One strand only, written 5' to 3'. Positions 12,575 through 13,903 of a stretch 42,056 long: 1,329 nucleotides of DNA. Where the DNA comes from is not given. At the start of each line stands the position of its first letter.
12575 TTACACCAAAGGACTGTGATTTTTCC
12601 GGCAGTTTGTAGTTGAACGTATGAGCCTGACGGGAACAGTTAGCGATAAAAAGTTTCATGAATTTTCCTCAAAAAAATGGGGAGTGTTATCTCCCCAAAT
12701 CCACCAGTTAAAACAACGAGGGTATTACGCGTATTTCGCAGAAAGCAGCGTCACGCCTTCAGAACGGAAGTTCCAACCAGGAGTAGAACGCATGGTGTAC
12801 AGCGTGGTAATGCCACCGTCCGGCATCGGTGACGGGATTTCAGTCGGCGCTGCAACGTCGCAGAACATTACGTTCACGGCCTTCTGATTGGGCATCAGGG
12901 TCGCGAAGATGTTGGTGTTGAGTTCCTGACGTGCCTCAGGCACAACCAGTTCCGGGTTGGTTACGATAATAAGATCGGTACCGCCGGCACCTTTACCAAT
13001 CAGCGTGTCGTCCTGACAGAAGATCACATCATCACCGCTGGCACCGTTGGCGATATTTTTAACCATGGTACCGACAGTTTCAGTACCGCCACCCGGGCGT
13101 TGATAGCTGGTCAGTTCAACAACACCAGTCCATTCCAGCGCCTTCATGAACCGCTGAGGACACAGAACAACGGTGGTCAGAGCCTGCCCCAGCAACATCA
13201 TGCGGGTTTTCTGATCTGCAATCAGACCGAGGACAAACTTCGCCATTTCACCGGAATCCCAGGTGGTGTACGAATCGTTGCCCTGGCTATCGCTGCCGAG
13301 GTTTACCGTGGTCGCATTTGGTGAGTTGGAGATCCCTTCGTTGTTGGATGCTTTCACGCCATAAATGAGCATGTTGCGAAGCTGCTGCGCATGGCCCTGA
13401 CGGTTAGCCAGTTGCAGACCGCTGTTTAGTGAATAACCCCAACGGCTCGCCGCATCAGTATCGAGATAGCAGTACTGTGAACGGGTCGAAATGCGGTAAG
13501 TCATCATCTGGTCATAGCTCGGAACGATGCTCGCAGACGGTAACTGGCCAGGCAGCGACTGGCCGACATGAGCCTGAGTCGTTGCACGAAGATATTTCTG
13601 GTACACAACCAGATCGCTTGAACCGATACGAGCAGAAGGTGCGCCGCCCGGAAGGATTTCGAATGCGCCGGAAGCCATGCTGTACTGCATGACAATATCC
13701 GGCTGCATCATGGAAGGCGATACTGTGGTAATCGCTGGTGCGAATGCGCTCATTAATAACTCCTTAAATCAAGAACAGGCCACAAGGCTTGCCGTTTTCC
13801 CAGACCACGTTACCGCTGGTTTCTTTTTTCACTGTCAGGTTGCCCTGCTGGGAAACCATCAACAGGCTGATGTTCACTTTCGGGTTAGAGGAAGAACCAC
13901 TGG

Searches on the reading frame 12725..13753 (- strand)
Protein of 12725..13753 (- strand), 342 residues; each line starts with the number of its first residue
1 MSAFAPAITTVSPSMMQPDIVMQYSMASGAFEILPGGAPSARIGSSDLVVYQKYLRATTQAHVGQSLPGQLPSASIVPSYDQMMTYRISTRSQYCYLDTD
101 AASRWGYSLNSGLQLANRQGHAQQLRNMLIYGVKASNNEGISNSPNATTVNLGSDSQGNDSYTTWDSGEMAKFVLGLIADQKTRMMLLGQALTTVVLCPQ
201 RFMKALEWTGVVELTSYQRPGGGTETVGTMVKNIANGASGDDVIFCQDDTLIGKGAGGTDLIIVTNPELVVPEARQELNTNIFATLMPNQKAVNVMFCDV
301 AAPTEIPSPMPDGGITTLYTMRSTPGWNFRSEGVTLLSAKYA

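Call 50: search_protein_families(library=phrogs, proteins=[window:12725-13753:-], max_evalue=0.00001)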
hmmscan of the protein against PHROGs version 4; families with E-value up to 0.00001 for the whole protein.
window:12725-13753:- (342 aa): 2 families
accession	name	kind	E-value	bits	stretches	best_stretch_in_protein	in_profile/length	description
phrog_6671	-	unknown function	8.2e-163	542.3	1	1-342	1-342/343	-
phrog_264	-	head and packaging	9.4e-09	35.6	1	70-203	89-220/321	major head protein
